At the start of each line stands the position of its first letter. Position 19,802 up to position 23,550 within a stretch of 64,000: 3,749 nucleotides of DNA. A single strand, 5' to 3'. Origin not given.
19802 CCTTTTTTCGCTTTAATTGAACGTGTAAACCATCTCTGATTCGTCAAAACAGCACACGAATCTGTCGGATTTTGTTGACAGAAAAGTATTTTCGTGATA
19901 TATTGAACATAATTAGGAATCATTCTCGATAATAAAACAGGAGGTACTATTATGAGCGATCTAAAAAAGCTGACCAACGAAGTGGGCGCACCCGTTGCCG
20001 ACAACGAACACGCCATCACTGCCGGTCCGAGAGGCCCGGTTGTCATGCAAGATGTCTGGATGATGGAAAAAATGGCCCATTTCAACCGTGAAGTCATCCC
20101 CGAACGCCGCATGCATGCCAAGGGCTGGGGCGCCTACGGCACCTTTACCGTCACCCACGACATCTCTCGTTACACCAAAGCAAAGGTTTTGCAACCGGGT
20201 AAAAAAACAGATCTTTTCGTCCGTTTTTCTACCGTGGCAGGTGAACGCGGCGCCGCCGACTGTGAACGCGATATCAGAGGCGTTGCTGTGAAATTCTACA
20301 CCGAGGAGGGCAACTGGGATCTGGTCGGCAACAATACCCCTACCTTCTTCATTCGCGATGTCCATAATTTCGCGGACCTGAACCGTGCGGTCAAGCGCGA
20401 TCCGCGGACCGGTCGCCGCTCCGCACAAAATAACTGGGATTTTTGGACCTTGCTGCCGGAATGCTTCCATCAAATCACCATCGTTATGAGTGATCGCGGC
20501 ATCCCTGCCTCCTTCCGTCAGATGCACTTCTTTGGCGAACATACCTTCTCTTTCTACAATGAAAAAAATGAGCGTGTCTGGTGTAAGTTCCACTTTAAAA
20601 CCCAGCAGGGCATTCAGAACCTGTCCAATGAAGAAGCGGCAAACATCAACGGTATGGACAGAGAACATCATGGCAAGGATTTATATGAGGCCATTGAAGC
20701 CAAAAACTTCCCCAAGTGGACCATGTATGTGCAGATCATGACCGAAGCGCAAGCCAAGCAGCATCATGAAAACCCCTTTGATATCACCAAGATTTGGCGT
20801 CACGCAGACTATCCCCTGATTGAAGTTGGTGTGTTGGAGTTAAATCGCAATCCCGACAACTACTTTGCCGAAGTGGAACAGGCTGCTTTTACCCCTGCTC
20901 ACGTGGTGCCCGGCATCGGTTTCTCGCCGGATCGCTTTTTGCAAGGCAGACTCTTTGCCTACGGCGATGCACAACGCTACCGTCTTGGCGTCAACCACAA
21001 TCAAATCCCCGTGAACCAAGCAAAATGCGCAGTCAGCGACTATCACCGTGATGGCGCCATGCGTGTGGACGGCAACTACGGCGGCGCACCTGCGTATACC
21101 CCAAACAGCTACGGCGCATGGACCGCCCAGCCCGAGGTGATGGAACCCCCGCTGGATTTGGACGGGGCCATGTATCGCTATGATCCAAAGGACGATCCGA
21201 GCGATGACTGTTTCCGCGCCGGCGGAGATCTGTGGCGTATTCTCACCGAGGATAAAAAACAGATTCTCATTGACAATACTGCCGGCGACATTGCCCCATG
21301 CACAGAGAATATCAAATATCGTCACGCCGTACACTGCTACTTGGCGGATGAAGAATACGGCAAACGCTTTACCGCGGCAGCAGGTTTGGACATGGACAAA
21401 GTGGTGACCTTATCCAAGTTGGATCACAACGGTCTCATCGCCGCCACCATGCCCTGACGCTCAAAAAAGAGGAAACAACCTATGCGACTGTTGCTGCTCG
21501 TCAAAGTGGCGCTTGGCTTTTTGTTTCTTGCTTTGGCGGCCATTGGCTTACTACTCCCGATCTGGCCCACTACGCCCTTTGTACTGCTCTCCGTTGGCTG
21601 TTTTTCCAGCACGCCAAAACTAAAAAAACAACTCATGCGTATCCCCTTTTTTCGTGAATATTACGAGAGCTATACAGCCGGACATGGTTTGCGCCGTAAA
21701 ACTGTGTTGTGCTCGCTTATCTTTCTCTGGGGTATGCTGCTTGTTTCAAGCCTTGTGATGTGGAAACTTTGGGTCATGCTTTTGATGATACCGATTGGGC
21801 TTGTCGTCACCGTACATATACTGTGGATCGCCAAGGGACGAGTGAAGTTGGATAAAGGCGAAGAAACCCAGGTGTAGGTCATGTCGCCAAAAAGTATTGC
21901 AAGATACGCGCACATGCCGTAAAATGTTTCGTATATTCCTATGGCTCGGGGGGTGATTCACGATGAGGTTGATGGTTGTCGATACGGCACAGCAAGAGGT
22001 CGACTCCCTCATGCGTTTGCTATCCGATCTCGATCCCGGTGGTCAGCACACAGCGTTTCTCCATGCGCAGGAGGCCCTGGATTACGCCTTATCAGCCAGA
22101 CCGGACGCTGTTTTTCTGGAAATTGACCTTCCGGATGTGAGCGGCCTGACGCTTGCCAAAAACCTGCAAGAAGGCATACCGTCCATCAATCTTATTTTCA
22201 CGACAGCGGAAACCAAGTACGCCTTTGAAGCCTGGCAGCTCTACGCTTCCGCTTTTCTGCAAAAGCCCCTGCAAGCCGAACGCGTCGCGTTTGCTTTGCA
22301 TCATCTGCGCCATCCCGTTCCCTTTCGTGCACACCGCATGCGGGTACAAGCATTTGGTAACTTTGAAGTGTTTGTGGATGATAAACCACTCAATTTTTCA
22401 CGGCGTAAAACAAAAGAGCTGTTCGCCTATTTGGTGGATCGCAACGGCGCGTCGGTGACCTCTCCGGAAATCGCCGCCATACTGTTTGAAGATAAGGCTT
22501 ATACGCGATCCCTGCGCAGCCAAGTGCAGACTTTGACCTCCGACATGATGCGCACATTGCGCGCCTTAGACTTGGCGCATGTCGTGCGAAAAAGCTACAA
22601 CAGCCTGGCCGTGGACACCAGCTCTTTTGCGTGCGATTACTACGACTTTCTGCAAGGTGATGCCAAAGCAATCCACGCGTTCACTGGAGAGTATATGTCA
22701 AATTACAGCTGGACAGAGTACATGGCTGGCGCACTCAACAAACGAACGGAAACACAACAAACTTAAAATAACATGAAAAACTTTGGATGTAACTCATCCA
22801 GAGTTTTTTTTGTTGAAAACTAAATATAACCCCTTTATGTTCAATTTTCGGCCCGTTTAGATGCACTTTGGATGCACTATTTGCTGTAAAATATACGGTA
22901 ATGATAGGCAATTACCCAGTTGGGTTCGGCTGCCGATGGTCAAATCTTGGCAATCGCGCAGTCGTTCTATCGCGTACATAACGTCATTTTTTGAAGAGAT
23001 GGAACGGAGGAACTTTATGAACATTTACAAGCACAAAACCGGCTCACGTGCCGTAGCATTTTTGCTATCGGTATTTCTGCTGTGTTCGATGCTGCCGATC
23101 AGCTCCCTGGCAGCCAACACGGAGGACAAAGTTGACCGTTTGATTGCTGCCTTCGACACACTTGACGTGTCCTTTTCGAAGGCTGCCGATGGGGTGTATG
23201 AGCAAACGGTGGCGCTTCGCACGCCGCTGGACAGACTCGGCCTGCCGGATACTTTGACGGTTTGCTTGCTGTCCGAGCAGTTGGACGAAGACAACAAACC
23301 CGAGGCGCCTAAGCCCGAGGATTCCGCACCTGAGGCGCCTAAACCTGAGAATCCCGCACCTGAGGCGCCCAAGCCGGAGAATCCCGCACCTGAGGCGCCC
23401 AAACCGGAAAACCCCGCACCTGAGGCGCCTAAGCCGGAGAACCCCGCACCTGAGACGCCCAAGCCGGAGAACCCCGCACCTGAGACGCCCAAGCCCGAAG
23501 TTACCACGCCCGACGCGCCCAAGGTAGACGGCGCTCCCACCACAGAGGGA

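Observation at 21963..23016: Pseudo-receiver SARP-type regulator plus a textbook SARP promoter in front of the giant surface protein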

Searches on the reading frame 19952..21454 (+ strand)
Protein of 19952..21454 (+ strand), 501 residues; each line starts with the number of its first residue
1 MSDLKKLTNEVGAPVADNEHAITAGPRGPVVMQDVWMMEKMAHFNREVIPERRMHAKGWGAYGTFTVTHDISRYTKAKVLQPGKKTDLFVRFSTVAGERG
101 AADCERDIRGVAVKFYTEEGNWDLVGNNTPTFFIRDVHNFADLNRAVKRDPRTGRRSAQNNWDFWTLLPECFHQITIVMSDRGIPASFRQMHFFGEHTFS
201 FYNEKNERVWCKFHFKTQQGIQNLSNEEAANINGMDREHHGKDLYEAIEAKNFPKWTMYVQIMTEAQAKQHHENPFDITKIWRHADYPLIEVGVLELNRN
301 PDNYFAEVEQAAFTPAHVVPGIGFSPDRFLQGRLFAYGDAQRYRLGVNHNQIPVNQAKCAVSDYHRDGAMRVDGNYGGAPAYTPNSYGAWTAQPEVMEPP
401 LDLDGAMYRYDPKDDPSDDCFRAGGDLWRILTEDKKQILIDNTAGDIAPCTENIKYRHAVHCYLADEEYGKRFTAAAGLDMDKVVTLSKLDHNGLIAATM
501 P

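Call 7: search_protein_families(library=pfam, proteins=[window:19952-21454:+], max_evalue=0.01)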
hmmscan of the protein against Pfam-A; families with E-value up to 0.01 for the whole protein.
window:19952-21454:+ (501 aa): 2 families
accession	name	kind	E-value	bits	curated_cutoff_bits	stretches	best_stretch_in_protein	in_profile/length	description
PF00199.24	Catalase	-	2.3e-181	603.5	25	1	8-387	1-381/383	Catalase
PF06628.17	Catalase-rel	-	4.6e-13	49.6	30.1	1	417-475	4-63/65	Catalase-related immune-responsive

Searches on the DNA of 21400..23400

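Call 13: search_rna_families(source=window, start=21400, end=23400, threshold=evalue, max_evalue=1)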
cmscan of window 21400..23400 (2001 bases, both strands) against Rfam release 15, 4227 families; matches with E-value up to 1: 1.
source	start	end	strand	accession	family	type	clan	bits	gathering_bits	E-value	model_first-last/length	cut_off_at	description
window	22774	22823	+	RF02433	SpF36_sRNA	Gene; sRNA;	-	25.4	48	0.87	1-51/51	no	Streptococcus sRNA SpF36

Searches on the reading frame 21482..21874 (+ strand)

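Call 7: search_protein_families(library=pfam, proteins=[window:21482-21874:+], max_evalue=0.01)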
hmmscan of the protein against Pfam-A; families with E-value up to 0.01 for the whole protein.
window:21482-21874:+ (131 aa): 1 family
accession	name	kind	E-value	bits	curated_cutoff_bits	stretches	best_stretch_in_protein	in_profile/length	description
PF04304.18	DUF454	-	4e-22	78.9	35.1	1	9-116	5-112/115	Protein of unknown function (DUF454)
